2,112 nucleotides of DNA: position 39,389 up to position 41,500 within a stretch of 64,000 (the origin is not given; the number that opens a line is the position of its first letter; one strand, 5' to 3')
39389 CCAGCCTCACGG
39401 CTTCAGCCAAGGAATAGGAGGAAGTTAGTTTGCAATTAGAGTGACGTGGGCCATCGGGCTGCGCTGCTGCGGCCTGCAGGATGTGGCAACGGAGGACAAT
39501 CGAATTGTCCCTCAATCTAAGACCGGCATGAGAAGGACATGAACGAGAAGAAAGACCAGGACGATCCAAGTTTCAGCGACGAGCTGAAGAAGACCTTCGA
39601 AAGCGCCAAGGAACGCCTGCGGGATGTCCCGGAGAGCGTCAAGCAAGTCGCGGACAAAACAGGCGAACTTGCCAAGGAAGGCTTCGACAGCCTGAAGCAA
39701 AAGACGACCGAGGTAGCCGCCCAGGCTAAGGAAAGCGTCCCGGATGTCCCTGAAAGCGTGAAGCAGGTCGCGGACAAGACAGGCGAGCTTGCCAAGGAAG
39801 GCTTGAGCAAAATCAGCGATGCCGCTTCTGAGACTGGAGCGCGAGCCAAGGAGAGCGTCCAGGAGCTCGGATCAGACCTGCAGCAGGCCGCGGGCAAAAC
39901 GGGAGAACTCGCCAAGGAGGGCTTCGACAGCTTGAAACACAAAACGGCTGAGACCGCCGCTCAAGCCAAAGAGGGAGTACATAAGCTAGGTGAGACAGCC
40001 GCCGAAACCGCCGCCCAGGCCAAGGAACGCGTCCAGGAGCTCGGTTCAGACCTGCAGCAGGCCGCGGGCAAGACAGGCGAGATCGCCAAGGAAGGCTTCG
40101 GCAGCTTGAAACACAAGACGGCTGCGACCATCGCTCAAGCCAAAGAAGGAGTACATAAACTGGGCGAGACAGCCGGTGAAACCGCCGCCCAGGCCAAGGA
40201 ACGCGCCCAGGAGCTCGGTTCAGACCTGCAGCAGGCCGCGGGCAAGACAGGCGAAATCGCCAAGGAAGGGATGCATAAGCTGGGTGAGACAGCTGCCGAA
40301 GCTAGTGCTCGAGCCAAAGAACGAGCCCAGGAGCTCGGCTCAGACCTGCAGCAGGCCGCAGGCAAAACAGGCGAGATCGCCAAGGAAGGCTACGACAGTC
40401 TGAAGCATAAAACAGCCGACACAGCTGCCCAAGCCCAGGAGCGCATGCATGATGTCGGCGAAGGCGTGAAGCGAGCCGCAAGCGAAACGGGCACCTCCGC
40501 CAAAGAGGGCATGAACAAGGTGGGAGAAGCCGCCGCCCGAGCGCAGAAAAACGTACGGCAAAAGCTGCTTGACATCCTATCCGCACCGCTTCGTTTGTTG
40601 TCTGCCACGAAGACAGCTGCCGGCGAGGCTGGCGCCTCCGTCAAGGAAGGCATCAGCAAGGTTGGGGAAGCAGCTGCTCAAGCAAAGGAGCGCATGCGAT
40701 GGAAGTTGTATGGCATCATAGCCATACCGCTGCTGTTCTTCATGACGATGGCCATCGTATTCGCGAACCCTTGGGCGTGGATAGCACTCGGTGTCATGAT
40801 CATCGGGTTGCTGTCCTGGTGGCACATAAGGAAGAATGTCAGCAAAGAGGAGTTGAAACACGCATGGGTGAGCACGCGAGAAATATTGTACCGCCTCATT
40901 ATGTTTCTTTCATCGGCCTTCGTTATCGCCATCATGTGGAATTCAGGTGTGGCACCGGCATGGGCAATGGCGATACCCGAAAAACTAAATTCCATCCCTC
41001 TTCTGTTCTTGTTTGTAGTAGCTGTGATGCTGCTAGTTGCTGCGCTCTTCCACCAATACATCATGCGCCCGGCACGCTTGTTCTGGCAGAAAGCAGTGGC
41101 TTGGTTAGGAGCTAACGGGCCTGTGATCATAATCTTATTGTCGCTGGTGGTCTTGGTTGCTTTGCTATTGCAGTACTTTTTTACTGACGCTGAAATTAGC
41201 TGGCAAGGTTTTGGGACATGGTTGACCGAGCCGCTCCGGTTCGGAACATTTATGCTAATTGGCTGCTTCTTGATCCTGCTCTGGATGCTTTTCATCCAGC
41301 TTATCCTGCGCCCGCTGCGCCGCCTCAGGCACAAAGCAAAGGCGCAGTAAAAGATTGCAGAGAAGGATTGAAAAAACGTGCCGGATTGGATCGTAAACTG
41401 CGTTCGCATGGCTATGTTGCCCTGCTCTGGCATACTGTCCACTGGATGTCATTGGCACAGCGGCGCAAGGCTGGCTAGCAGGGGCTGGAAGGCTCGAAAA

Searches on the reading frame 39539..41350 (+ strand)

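Call 93: search_protein_families(library=padloc, proteins=[window:39539-41350:+], max_evalue=0.01)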
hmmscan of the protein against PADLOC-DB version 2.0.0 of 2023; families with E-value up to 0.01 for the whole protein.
window:39539-41350:+ (603 aa): 6 families
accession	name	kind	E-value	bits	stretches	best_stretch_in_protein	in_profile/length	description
PDLC00648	ZorA3|ZorA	-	9e-06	22.7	1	11-272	271-530/692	MotA/ExbB/TolQ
PDLC00601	ZorA1|ZorA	-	1.1e-05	22.3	2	15-211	439-635/699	MotA/ExbB/TolQ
PDLC00598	ZorA1|ZorA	-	0.00068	16.1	1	11-236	317-537/663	MotA/ExbB/TolQ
PDLC00637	ZorA2|ZorA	-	0.0022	14.8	0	200-346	221-361/420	MotA/ExbB/TolQ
PDLC00640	ZorA2|ZorA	-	0.0051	13.5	1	77-243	375-538/590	MotA/ExbB/TolQ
PDLC00650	ZorA3|ZorA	-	0.0056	13.2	0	14-345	466-772/1063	MotA/ExbB/TolQ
